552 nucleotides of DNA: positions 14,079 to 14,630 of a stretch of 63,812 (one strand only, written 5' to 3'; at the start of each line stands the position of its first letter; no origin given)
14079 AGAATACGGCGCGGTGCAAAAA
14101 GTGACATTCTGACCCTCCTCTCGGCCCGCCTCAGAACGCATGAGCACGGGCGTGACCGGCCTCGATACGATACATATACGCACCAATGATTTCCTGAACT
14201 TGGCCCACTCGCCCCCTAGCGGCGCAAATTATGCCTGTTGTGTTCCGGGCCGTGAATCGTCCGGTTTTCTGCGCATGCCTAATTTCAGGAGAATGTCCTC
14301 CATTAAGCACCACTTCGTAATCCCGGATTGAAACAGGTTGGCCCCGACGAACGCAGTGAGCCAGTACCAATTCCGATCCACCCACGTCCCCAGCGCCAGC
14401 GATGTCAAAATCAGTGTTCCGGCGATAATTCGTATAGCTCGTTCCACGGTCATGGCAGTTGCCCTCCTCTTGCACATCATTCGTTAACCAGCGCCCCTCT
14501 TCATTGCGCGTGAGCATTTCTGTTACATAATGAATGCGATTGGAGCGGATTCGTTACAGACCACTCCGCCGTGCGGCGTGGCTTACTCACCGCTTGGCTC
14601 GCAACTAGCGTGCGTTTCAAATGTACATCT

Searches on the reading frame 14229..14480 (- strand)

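Call 42: search_protein_families(library=pfam, proteins=[window:14229-14480:-], max_evalue=0.00001)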
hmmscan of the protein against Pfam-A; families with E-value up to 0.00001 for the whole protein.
window:14229-14480:- (83 aa): 1 family
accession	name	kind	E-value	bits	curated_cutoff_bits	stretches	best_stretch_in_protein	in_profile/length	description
PF11127.14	YgaP-like_TM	-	1.6e-13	51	25.3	1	11-66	7-59/66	Inner membrane protein YgaP-like, transmembrane domain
